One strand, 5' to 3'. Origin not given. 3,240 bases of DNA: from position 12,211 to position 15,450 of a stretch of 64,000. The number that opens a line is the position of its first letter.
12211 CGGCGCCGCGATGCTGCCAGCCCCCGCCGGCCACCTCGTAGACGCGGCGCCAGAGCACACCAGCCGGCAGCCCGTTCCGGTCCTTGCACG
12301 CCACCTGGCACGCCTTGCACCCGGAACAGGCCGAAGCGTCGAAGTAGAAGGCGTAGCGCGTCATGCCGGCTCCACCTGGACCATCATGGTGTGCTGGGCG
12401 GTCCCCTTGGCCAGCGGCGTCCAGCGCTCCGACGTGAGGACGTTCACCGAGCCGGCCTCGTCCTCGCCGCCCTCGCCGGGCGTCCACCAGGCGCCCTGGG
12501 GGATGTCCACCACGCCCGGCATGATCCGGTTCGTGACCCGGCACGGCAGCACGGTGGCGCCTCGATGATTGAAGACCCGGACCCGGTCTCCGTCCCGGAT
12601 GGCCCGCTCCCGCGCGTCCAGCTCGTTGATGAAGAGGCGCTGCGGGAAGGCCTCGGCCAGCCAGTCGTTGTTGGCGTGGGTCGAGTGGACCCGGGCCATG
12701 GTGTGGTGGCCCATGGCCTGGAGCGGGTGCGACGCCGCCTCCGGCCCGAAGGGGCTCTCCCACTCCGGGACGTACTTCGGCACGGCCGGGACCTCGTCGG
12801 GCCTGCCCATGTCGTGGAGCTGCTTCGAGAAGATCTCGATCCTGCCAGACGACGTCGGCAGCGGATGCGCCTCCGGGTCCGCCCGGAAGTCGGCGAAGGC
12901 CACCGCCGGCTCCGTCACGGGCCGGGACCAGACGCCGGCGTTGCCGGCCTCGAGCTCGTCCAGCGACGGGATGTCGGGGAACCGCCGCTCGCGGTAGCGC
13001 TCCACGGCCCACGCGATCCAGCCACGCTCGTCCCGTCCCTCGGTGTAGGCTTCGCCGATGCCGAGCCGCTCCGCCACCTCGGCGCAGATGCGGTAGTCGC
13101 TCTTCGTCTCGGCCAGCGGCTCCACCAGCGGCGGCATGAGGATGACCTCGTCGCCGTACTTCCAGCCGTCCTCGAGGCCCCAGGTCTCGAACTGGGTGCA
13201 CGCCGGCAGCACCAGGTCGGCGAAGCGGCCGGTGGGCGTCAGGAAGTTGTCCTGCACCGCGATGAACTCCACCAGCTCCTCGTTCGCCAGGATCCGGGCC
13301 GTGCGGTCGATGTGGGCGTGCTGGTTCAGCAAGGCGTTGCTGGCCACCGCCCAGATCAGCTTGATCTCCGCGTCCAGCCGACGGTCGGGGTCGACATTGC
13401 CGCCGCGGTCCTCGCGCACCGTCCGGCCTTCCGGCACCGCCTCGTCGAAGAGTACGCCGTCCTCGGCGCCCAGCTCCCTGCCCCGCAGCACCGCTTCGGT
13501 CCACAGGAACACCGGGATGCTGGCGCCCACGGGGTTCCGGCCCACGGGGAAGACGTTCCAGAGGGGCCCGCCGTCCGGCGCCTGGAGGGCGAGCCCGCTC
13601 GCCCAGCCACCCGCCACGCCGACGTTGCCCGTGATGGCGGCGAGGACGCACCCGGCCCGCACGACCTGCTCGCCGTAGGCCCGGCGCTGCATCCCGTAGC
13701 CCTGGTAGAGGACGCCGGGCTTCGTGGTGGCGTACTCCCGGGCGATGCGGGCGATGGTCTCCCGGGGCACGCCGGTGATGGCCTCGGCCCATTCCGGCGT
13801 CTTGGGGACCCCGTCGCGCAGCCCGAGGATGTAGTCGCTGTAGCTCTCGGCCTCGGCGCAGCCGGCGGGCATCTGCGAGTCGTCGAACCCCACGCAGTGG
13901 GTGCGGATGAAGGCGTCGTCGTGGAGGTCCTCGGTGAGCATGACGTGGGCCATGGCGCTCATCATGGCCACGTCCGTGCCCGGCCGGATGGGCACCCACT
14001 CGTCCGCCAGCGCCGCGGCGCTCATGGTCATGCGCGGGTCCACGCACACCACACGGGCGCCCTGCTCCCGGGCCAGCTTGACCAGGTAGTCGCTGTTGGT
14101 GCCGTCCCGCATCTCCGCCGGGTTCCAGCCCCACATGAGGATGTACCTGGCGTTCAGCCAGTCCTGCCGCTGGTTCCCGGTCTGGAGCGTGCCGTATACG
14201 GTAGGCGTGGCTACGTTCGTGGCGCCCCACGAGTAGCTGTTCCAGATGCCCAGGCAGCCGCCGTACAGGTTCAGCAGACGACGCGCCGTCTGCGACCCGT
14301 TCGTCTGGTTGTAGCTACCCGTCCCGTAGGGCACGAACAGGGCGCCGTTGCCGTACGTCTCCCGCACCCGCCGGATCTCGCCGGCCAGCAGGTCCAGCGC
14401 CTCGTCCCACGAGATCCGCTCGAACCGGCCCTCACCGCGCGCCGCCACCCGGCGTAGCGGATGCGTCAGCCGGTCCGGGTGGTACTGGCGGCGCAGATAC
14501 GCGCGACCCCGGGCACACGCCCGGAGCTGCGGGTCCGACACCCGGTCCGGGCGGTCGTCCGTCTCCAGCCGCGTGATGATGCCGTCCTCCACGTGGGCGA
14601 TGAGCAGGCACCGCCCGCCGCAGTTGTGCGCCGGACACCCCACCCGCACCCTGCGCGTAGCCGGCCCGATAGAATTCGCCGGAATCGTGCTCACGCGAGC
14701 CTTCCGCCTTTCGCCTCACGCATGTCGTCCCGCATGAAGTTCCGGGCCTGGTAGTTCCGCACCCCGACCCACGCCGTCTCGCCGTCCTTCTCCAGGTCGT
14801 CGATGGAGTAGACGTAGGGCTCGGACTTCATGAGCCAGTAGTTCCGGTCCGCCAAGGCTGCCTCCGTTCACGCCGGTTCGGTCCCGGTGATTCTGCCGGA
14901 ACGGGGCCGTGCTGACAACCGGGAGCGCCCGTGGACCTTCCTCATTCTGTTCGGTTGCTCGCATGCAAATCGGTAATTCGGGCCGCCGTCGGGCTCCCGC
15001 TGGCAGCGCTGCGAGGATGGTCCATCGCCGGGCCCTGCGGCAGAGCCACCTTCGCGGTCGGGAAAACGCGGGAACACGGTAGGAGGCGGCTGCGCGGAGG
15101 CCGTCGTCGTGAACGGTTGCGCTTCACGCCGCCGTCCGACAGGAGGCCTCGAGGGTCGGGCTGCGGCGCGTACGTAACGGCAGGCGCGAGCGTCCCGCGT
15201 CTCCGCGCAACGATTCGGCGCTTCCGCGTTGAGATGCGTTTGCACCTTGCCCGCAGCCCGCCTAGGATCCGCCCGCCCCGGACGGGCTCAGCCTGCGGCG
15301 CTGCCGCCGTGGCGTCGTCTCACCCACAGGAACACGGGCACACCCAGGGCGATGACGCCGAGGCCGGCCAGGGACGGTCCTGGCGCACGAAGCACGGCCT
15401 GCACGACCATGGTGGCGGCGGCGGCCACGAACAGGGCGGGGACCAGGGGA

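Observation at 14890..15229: Three-copy 0.2-0.3 kb non-coding intergenic repeat family, always oriented toward the 5' end of a gene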

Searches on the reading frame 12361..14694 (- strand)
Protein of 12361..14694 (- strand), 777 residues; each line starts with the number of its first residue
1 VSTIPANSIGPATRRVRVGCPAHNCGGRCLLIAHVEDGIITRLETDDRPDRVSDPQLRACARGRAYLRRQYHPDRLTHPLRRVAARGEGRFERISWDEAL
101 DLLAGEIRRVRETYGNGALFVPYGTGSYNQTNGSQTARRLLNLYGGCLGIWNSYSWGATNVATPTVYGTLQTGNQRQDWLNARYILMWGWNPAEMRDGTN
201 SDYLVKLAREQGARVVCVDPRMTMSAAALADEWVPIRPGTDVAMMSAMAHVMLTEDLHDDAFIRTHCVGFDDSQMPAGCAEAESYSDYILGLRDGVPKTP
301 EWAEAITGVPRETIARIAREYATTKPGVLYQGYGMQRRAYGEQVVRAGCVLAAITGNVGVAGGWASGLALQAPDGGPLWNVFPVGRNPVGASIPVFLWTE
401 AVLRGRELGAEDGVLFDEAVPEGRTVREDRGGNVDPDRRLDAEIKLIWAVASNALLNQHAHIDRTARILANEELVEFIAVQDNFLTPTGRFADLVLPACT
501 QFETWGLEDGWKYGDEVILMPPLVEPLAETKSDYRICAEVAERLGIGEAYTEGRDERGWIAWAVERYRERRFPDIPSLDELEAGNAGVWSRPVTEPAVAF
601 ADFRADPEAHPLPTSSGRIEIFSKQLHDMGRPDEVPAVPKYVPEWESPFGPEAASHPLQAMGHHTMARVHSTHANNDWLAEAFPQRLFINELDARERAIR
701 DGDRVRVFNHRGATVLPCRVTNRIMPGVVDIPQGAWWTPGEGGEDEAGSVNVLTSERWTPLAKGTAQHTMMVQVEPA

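Call 33: search_protein_families(library=pfam, proteins=[window:12364-14694:-], max_evalue=0.001)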
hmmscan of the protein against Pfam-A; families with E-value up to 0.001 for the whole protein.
window:12364-14694:- (777 aa): 3 families
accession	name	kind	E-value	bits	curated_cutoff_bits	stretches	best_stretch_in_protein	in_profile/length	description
PF00384.28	Molybdopterin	-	1.2e-49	169.7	24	1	75-543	1-353/353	Molybdopterin oxidoreductase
PF01568.27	Molydop_binding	-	1.8e-23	83.1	26.8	1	661-769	4-108/110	Molydopterin dinucleotide binding domain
PF04879.21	Molybdop_Fe4S4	-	3.2e-05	24.3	22.7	1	20-72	8-55/55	Molybdopterin oxidoreductase Fe4S4 domain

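Call 68: find_encoding_contigs(protein=window:12361-14694:-, flank=10000, max_places=6)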
Protein window:12361-14694:- (777 aa): no gene with exactly this product is on record in the collection.

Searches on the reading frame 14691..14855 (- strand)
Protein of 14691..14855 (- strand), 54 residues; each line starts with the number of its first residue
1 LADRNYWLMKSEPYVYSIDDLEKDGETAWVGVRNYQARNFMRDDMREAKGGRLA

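Call 33: search_protein_families(library=pfam, proteins=[window:14696-14855:-], max_evalue=0.001)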
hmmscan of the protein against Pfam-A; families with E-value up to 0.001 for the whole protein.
window:14696-14855:- (53 aa): 1 family
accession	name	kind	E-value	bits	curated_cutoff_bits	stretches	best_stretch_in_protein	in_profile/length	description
PF01878.24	EVE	-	3.6e-16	59.9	23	1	5-47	1-42/145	EVE domain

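Call 71: find_encoding_contigs(protein=window:14691-14855:-, flank=10000, max_places=6)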
Protein window:14691-14855:- (54 aa): 1 contig read that carries it; 1 place shown.
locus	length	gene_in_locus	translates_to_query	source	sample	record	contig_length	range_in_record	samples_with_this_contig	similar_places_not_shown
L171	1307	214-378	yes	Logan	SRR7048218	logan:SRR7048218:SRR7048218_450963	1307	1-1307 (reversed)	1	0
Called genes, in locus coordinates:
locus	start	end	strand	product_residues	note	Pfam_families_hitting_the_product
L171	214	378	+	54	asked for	PF01878:EVE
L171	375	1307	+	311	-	?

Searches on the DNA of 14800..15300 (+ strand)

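Call 8: search_rna_families(source=window, start=14800, end=15300, threshold=evalue, max_evalue=10)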
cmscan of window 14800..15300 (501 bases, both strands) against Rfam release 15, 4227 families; matches with E-value up to 10: 2.
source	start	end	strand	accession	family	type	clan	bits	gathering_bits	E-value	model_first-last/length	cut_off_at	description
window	15247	15298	+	RF02940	COG3860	Cis-reg;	-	12.1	42.5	3.9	1-54/54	no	COG3860 RNA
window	15213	15290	-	RF02248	Six3os1_3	Gene; lncRNA;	-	11.8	40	1.5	1-75/75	no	Six3os1 conserved region 3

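Call 16: search_dna_similar(query=window:15010-15240:+, collection=plasmids, mode=distant, max_evalue=0.01)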
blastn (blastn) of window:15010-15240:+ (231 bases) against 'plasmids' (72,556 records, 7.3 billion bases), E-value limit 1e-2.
No match.

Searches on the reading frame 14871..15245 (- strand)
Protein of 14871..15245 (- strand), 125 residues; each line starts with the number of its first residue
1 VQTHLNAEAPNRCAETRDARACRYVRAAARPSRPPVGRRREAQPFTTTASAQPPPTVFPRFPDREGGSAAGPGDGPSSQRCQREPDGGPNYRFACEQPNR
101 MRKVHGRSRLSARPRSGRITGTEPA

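Call 36: find_homologous_proteins(query=window:14871-15245:-, max_evalue=0.01)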
Query window:14871-15245:-: 158 candidates shared short words with the query, none scored E <= 0.01.
